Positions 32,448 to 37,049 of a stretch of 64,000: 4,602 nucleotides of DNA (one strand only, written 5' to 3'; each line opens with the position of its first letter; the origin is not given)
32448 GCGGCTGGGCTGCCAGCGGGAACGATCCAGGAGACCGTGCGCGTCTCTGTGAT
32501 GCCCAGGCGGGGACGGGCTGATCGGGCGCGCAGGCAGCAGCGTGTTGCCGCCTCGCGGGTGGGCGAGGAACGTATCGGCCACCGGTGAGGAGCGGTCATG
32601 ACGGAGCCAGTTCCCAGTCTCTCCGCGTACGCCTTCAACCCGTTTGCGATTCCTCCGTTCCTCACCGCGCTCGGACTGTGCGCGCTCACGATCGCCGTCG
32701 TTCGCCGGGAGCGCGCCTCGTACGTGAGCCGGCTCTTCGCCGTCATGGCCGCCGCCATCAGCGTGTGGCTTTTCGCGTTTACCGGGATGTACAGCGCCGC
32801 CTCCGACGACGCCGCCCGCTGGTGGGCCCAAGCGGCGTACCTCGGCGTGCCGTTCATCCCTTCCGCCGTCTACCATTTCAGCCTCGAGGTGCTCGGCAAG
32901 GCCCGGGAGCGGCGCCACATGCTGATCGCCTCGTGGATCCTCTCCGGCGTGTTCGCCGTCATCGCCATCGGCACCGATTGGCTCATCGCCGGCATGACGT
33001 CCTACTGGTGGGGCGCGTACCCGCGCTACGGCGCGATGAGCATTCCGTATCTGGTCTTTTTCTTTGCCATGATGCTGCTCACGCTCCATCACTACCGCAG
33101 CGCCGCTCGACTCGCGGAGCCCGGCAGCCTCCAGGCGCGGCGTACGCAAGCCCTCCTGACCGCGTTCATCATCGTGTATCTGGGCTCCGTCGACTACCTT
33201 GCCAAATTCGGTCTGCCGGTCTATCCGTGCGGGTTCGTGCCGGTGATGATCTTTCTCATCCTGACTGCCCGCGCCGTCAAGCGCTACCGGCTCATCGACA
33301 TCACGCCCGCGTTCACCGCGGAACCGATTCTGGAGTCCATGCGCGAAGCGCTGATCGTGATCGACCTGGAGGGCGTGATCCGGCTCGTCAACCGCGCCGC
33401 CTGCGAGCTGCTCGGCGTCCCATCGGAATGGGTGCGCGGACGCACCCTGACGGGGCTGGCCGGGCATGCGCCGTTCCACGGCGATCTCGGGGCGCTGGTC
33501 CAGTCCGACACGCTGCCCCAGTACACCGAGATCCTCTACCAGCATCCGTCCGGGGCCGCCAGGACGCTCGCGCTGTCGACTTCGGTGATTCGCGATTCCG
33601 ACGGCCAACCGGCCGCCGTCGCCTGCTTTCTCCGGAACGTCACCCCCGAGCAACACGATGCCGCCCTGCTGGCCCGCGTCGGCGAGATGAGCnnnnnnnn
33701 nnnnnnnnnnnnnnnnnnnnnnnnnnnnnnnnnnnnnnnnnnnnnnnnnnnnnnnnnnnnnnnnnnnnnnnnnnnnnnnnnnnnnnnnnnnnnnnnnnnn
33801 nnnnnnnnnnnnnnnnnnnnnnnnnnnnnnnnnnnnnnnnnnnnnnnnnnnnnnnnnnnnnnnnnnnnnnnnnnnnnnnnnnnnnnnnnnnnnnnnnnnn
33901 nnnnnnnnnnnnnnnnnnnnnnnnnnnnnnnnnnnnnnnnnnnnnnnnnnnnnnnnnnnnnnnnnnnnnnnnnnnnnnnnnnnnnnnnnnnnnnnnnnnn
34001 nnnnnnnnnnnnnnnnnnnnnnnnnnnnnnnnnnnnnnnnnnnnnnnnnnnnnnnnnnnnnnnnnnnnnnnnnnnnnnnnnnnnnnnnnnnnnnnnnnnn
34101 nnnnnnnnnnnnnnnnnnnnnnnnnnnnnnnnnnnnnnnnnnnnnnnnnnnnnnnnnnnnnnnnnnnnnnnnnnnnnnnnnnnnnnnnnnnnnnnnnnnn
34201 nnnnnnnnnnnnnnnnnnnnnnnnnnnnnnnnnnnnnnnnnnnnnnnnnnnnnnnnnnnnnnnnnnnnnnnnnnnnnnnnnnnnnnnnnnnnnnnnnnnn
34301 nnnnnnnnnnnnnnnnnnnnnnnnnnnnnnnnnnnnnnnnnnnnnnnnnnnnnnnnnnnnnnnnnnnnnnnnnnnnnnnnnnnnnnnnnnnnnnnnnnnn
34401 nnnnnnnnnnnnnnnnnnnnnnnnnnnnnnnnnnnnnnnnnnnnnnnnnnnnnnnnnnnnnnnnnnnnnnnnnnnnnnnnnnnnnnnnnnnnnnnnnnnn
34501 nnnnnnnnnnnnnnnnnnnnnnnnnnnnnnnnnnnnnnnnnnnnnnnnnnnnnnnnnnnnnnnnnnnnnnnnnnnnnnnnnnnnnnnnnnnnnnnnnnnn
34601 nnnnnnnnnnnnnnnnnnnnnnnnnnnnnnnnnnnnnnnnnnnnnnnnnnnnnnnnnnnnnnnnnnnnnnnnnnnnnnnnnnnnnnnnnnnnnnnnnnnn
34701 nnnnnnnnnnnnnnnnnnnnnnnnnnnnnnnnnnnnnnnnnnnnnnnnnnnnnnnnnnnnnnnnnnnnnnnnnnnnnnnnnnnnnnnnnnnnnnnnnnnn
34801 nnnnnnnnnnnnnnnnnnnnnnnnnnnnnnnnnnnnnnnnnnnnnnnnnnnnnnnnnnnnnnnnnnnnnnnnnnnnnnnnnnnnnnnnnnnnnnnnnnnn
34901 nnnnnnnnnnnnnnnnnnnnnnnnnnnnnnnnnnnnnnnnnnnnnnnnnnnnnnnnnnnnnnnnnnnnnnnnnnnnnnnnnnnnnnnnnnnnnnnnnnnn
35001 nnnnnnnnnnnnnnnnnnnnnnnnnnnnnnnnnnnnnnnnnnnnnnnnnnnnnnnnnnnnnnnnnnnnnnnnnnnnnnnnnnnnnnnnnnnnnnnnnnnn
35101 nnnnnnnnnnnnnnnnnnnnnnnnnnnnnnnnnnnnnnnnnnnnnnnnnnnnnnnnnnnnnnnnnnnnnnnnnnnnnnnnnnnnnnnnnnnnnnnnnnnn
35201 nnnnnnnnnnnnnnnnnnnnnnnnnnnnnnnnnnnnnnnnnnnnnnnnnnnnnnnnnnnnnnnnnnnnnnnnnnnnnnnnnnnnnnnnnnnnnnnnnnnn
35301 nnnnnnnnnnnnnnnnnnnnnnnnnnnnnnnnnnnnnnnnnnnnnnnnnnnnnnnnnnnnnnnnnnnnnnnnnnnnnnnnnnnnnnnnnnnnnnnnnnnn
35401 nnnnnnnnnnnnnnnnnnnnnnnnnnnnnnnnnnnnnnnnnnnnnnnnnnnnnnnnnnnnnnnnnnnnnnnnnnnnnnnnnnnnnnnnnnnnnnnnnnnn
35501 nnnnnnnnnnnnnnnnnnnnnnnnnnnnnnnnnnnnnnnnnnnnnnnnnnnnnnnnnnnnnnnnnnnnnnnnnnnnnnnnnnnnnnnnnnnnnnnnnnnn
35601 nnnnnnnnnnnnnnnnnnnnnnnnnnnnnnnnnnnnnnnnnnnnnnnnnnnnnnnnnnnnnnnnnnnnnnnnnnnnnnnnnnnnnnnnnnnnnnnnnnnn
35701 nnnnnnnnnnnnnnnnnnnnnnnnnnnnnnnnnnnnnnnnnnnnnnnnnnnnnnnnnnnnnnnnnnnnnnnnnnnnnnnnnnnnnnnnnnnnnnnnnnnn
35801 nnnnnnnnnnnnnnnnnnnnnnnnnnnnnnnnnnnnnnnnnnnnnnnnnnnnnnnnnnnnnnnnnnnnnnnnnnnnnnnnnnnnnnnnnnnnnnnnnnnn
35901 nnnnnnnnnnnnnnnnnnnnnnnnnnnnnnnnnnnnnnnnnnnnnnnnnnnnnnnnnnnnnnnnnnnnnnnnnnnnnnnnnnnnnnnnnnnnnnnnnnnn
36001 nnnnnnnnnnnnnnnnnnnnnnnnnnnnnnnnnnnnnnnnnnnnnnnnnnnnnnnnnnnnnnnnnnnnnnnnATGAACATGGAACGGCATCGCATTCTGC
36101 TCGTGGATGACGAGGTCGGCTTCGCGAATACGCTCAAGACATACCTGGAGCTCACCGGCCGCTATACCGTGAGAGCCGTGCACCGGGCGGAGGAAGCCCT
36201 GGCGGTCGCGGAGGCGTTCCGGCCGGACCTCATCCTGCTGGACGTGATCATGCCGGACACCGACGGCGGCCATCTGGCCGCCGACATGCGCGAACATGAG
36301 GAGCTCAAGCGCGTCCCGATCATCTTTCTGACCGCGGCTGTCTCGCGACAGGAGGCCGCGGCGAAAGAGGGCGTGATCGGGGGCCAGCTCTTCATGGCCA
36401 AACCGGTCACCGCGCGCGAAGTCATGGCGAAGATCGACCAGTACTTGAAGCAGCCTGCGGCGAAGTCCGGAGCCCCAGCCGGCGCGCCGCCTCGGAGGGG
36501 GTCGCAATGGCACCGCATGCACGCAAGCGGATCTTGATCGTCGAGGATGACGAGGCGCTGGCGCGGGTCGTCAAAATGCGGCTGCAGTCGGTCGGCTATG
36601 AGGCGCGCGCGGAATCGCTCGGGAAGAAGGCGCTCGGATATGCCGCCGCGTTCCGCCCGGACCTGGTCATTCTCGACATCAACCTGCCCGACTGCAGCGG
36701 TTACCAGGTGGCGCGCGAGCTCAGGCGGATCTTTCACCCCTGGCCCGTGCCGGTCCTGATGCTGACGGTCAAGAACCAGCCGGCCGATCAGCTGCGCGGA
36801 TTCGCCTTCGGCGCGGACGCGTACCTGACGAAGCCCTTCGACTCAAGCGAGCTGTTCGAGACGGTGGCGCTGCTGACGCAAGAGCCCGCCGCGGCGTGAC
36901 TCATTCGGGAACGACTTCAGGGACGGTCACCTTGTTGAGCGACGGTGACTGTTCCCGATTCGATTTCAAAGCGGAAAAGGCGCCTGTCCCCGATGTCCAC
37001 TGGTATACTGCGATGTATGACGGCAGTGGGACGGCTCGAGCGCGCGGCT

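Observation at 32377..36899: Second c-di-GMP-I riboswitch, placed in front of a 7TM/PAS sensor kinase and two receiver-only regulators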

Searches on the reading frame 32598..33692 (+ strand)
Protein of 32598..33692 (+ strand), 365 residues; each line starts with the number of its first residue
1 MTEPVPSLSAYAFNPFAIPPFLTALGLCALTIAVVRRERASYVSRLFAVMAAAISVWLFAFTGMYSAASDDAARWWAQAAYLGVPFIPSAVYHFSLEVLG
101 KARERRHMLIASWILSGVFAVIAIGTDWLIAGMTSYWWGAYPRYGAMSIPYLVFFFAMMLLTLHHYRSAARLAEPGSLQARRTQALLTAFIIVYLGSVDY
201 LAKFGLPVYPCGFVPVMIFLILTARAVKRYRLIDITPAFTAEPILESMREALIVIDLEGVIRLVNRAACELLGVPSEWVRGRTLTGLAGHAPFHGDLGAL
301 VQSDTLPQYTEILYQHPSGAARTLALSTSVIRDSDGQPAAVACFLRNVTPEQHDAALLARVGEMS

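Call 27: find_related_loci(query=A2, collection=metagenome_contigs, flank=4000)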
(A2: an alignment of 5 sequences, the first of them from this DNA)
Query A2 (365 aa) in metagenome_contigs; peptide patterns used: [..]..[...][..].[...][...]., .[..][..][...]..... (x = any residue, [..] = any of these).
112 stretches matched a pattern; 45 encode a relative of the query (tblastn E <= 1e-3); 45 distinct loci.
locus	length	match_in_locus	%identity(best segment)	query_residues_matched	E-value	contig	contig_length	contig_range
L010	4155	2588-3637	44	9-360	2e-93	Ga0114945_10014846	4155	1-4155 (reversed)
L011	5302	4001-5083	46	7-365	7e-88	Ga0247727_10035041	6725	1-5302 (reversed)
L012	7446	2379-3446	41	4-363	1e-84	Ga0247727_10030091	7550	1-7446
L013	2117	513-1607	36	1-365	1e-87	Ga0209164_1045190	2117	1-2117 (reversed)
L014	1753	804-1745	45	5-320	1e-88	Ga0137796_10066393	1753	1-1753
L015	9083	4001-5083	40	1-363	3e-83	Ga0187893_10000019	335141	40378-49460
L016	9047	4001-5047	42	11-360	5e-82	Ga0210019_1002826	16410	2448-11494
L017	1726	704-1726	44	11-353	9e-86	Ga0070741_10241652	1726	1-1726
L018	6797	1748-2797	40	11-363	3e-81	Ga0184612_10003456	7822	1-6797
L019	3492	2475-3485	40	11-349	2e-81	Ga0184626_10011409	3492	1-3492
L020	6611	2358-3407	41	11-363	2e-80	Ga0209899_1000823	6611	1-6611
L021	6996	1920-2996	38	11-365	5e-80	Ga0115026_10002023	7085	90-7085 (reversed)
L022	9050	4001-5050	40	11-363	3e-80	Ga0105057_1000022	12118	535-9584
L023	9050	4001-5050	40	11-363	3e-80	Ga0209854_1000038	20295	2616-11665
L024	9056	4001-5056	41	11-364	4e-80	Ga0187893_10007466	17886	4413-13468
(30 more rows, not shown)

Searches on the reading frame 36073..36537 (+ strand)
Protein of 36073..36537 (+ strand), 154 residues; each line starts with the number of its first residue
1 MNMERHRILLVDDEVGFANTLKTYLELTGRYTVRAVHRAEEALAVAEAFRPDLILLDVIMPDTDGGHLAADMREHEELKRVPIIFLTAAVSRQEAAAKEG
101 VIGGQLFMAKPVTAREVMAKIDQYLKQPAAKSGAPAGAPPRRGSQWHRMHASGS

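Call 8: search_protein_families(library=pfam, proteins=[window:36073-36537:+], max_evalue=0.01)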
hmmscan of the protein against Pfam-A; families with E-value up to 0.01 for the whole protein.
window:36073-36537:+ (154 aa): 1 family
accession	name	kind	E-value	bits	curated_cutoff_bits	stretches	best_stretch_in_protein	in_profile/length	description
PF00072.30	Response_reg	-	1.8e-20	73.6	30.2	1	8-121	1-110/111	Response regulator receiver domain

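Call 71: search_solved_structures(query=window:36073-36537:+, max_evalue=1e-8)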
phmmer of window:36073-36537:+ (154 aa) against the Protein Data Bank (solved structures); distinct sequences matched with E-value up to 1e-8: 43.
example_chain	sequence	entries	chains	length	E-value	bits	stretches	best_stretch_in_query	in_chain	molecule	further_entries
2zwm_A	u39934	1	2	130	1.4e-14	57.8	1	7-127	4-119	Transcriptional regulatory protein yycF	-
3f6p_A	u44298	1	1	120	1.5e-14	57.7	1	7-126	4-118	Transcriptional regulatory protein yycF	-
1mvo_A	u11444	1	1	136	3e-14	56.7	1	6-130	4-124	PhoP response regulator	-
8fk2_A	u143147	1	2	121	5.1e-13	52.7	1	7-127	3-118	Putative response regulator CovR VicR-like protein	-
4ja2_A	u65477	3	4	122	2.1e-12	50.7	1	7-123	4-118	Response regulator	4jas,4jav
9g85_A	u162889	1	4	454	2.5e-12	50.5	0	7-120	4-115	Response regulator PleD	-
2wb4_A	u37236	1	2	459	2.6e-12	50.4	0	7-120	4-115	DIGUANYLATE CYCLASE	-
9g86_A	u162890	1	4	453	2.8e-12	50.3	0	7-120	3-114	Response regulator PleD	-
1w25_A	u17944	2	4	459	2.9e-12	50.3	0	7-120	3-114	STALKED-CELL DIFFERENTIATION CONTROLLING PROTEIN | RESPONSE REGULATOR PLED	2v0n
6azr_B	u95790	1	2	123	3e-12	50.2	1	6-123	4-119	Chemotaxis regulator-transmits chemoreceptor signals to flagelllar motor components CheY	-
3dge_C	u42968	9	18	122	4.1e-12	49.8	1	7-123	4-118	Response regulator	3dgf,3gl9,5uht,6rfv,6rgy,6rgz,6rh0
3t6k_A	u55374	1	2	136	5.9e-12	49.3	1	3-127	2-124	Response regulator receiver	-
3q9s_A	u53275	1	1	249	8e-12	48.9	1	3-132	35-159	DNA-binding response regulator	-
9xzo_A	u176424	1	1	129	1.1e-11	48.4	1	7-123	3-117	De novo protein M1X0B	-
9ji3_J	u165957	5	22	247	1.9e-11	47.7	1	6-129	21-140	DNA-binding response regulator | Possible two component system response transcriptional positive regulator PhoP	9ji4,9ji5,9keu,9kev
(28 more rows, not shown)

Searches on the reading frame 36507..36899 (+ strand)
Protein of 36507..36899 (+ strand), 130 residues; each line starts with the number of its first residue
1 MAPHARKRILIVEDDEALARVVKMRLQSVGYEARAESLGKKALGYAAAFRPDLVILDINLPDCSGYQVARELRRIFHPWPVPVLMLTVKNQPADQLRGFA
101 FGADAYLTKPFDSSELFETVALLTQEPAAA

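Call 8: search_protein_families(library=pfam, proteins=[window:36507-36899:+], max_evalue=0.01)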
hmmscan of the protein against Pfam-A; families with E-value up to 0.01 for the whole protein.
window:36507-36899:+ (130 aa): 1 family
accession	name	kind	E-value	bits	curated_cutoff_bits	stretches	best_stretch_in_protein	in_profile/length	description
PF00072.30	Response_reg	-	6e-25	88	30.2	1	9-120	1-110/111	Response regulator receiver domain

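Call 70: search_solved_structures(query=window:36507-36899:+, max_evalue=1e-8)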
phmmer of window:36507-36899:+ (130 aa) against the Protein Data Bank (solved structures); distinct sequences matched with E-value up to 1e-8: 133 (the best 60 are shown).
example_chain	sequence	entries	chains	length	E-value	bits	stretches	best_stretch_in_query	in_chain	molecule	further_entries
9dvt_R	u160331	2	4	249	2e-23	85.8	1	6-125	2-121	DNA-binding dual master transcriptional regulator RpaA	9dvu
1mvo_A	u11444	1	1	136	3.7e-22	81.7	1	4-120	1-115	PhoP response regulator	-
3f6p_A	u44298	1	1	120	4.8e-22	81.3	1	7-120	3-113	Transcriptional regulatory protein yycF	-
2zwm_A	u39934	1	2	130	5.7e-22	81.1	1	7-120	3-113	Transcriptional regulatory protein yycF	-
4qpj_C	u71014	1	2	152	8.8e-22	80.5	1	7-120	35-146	Cell cycle response regulator CtrA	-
9g85_A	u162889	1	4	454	1.2e-21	80.1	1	7-125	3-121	Response regulator PleD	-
2wb4_A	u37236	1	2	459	1.2e-21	80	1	7-125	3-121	DIGUANYLATE CYCLASE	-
9g86_A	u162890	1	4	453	1.4e-21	79.9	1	8-125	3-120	Response regulator PleD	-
1w25_A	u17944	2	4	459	1.4e-21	79.8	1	8-125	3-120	STALKED-CELL DIFFERENTIATION CONTROLLING PROTEIN | RESPONSE REGULATOR PLED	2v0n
8fk2_A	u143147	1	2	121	1.6e-21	79.7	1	7-120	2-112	Putative response regulator CovR VicR-like protein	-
1nxo_A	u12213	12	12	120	1.9e-21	79.4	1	7-123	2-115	DNA-binding response regulator | Response regulator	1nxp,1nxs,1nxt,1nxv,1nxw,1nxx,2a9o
6eb7_A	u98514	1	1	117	3.5e-21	78.6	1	7-122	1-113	DNA-binding response regulator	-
5e3j_A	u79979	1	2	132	2.7e-20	75.7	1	7-121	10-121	Response regulator RstA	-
5hm6_A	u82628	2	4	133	2.8e-20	75.6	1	7-121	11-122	BfmR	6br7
6vbf_A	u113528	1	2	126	2.9e-20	75.6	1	7-120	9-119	Two-component regulatory system response regulator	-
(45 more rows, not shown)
